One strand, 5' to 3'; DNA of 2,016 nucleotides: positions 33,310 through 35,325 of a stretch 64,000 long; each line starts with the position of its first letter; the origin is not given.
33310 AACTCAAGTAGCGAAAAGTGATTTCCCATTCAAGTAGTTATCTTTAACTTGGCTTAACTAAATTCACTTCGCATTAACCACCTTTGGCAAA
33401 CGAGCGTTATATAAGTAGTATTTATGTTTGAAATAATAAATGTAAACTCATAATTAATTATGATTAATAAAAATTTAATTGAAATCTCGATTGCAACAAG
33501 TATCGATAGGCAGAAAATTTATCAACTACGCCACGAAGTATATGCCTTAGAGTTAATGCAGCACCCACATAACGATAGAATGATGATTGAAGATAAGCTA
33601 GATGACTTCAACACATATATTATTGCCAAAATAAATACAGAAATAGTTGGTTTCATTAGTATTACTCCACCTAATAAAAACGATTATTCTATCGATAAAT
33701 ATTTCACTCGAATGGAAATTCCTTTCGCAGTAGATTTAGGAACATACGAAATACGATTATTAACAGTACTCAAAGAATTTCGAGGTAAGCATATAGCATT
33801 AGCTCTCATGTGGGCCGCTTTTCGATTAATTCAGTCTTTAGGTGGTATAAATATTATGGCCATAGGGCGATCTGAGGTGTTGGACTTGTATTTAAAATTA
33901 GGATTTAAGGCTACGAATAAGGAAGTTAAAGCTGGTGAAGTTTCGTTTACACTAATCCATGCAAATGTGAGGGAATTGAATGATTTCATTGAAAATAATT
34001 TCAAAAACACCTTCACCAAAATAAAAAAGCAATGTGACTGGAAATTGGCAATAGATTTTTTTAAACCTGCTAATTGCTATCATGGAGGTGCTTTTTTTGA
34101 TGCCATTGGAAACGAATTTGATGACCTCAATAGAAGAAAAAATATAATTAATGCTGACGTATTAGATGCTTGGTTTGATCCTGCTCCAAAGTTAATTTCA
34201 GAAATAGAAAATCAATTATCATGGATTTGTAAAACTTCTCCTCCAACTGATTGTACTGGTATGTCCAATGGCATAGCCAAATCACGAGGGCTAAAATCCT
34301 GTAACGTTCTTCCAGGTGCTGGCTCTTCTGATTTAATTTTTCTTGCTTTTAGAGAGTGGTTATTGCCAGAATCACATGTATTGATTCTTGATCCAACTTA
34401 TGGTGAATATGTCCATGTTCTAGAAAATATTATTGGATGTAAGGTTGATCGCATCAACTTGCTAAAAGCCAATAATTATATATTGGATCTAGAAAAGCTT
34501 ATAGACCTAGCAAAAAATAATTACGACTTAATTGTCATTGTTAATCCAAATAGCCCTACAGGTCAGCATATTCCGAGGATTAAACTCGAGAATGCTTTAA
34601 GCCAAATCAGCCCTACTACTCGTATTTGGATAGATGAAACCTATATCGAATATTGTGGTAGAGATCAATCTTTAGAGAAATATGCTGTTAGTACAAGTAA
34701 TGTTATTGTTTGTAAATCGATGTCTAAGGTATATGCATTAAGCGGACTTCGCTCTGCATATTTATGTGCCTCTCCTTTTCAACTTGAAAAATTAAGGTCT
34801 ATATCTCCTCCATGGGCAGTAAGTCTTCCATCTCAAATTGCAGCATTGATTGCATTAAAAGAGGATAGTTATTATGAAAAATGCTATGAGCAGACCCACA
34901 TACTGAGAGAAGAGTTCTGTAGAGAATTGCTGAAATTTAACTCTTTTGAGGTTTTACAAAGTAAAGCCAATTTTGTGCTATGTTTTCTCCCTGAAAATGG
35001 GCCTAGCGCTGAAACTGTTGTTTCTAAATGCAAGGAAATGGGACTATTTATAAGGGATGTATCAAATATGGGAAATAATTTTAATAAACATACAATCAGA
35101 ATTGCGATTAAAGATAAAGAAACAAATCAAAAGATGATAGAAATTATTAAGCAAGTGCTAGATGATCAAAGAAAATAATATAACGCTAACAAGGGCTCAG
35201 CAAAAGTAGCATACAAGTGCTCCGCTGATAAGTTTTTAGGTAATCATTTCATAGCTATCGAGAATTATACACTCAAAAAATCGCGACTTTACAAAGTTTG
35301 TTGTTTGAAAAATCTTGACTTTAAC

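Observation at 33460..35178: Single-polypeptide fusion of a GNAT-like N-acyltransferase domain and a HisC/CobD-like PLP aminotransferase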

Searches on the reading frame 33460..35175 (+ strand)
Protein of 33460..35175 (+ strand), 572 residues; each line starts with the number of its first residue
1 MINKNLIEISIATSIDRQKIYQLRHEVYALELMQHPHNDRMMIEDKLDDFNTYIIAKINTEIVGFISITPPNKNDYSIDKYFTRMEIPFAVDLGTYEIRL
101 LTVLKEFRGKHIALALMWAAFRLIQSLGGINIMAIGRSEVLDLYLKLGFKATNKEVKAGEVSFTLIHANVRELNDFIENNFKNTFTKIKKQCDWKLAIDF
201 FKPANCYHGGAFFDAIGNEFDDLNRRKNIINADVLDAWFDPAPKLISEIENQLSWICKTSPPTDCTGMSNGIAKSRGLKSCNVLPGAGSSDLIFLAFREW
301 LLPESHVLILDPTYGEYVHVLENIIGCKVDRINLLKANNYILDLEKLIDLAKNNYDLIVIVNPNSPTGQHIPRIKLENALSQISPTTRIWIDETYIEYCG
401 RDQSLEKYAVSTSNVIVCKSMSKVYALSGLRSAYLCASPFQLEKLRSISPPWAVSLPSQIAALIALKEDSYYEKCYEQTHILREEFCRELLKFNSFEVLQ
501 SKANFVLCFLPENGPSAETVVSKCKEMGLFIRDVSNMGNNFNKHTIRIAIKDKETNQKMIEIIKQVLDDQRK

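Call 3: search_protein_families(library=pfam, proteins=[window:33460-35175:+], max_evalue=1)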
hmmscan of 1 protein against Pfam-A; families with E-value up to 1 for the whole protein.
window:33460-35175:+ (572 aa): 7 families
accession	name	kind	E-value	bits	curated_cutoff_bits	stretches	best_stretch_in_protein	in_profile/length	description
PF00155.27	Aminotran_1_2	-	1.7e-32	113.5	19.7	1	268-563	47-361/361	Aminotransferase class I and II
PF00583.31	Acetyltransf_1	-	2.2e-09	38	20.7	1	35-149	14-116/116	Acetyltransferase (GNAT) family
PF13673.13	Acetyltransf_10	-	6.8e-06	26.5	23.6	1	50-164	30-122/128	Acetyltransferase (GNAT) domain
PF13508.13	Acetyltransf_7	-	7.3e-06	26.7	27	1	51-150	3-83/84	Acetyltransferase (GNAT) domain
PF21926.2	FeeM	-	8.3e-05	22.9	27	1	20-155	2-142/158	N-acyl amino acid synthase FeeM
PF13444.12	Acetyltransf_5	-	0.00013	23.1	22.4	1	23-118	1-102/102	Acetyltransferase (GNAT) domain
PF16803.11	DRE2_N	-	0.17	12.5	23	1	308-369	5-67/130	Fe-S cluster assembly protein DRE2 N-terminus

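Call 4: search_protein_families(library=ncbifam, proteins=[window:33460-35175:+], max_evalue=0.1)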
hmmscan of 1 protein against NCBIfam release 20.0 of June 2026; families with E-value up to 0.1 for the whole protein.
window:33460-35175:+ (572 aa): 57 families (the best 25 are shown)
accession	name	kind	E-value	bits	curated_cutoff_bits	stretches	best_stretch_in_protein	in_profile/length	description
TIGR01141.1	hisC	equivalog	8.9e-55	186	276.55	1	238-566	31-349/349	histidinol-phosphate transaminase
TIGR01140.1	L_thr_O3P_dcar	equivalog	1.7e-48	165.5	290.55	1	259-563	44-330/331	threonine-phosphate decarboxylase CobD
NF002878.0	PRK03321.1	subfamily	3.4e-33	114.8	374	1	239-567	34-349/352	histidinol-phosphate transaminase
NF003496.0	PRK05166.1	equivalog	6.6e-33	114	540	1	240-567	49-370/373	histidinol-phosphate transaminase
NF005915.1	PRK07908.1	equivalog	2.3e-30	106.1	360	1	264-563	46-331/332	Rv2231c family histidinol phosphate aminotransferase CobC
NF006014.0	PRK08153.1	equivalog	4.3e-30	104.8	510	1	236-571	42-368/370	pyridoxal phosphate-dependent aminotransferase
NF006225.0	PRK08354.1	equivalog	1.4e-27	96.9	288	1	300-566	79-315/318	putative aminotransferase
NF002726.0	PRK02610.1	equivalog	3e-27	95.5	391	1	280-570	91-372/374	histidinol-phosphate transaminase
NF053748.1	bifunc_CobBC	exception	4.6e-27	94.7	950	1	265-563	515-796/797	bifunctional hydrogenobyrinic acid a,c-diamide synthase/histidinol phosphate aminotransferase CobBC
NF002877.0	PRK03317.1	equivalog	1.3e-26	93.3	409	1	279-570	92-370/374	histidinol-phosphate transaminase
NF005021.0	PRK06425.1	equivalog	6e-25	88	353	1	274-568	51-332/335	histidinol-phosphate aminotransferase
NF006580.0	PRK09105.1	subfamily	9.4e-25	87.2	444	1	268-533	86-341/375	pyridoxal phosphate-dependent aminotransferase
NF041364.1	GntC_guanitoxin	equivalog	3.4e-24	85.4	415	1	282-531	62-321/356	guanitoxin biosynthesis PLP-dependent (S)-gamma-hydroxy-L-arginine cyclodehydratase GntC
NF051461.1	pyoverd_PtaA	equivalog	4.8e-21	74.9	500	1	268-535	74-332/359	pyoverdine biosynthesis transaminase PtaA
NF004870.0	PRK06225.1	equivalog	1.3e-20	73.5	351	1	256-568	59-375/380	pyridoxal phosphate-dependent aminotransferase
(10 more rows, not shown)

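Call 5: search_solved_structures(query=window:33460-35175:+, max_evalue=0.01, show_alignments=2)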
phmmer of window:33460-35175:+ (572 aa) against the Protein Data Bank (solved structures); distinct sequences matched with E-value up to 0.01: 49.
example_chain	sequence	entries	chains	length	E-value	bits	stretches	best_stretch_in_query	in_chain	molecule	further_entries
6oux_A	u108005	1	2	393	4.9e-24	87.8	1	261-570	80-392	Threonine phosphate decarboxylase-like enzyme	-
3ftb_A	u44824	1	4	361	2.2e-21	79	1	268-566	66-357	Histidinol-phosphate aminotransferase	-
3ffh_A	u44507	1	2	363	1e-20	76.8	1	272-566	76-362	Histidinol-phosphate aminotransferase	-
8bj1_A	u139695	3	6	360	3.4e-19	71.8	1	227-552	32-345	histidinol-phosphate aminotransferase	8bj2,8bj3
8bj4_A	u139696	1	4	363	3.5e-19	71.7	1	227-552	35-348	histidinol-phosphate aminotransferase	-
1lc5_A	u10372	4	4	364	5.8e-18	67.7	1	260-567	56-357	L-Threonine-O-3-Phosphate Decarboxylase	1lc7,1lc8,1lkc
1fg3_A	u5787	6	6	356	1.1e-17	66.8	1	263-564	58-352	HISTIDINOL PHOSPHATE AMINOTRANSFERASE | HISTIDINOL-PHOSPHATE AMINOTRANSFERASE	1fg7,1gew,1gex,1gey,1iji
3ly1_A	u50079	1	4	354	2.7e-17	65.5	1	268-507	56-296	Putative histidinol-phosphate aminotransferase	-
3get_A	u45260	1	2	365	3.2e-17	65.3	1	257-558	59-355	Histidinol-phosphate aminotransferase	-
7szp_A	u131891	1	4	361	1.1e-15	60.2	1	272-562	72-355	Histidinol-phosphate aminotransferase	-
9t0w_A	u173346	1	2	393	3.2e-15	58.7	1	310-537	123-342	Histidinol-phosphate aminotransferase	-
4r8d_A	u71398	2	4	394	3.2e-15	58.7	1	310-537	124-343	Histidinol-phosphate aminotransferase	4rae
3fkd_A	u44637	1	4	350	6.1e-14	54.4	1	353-568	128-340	L-threonine-O-3-phosphate decarboxylase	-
3euc_A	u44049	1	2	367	3.3e-13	52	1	242-566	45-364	Histidinol-phosphate aminotransferase 2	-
1h1c_A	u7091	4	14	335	3.8e-13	51.8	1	279-513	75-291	HISTIDINOL-PHOSPHATE AMINOTRANSFERASE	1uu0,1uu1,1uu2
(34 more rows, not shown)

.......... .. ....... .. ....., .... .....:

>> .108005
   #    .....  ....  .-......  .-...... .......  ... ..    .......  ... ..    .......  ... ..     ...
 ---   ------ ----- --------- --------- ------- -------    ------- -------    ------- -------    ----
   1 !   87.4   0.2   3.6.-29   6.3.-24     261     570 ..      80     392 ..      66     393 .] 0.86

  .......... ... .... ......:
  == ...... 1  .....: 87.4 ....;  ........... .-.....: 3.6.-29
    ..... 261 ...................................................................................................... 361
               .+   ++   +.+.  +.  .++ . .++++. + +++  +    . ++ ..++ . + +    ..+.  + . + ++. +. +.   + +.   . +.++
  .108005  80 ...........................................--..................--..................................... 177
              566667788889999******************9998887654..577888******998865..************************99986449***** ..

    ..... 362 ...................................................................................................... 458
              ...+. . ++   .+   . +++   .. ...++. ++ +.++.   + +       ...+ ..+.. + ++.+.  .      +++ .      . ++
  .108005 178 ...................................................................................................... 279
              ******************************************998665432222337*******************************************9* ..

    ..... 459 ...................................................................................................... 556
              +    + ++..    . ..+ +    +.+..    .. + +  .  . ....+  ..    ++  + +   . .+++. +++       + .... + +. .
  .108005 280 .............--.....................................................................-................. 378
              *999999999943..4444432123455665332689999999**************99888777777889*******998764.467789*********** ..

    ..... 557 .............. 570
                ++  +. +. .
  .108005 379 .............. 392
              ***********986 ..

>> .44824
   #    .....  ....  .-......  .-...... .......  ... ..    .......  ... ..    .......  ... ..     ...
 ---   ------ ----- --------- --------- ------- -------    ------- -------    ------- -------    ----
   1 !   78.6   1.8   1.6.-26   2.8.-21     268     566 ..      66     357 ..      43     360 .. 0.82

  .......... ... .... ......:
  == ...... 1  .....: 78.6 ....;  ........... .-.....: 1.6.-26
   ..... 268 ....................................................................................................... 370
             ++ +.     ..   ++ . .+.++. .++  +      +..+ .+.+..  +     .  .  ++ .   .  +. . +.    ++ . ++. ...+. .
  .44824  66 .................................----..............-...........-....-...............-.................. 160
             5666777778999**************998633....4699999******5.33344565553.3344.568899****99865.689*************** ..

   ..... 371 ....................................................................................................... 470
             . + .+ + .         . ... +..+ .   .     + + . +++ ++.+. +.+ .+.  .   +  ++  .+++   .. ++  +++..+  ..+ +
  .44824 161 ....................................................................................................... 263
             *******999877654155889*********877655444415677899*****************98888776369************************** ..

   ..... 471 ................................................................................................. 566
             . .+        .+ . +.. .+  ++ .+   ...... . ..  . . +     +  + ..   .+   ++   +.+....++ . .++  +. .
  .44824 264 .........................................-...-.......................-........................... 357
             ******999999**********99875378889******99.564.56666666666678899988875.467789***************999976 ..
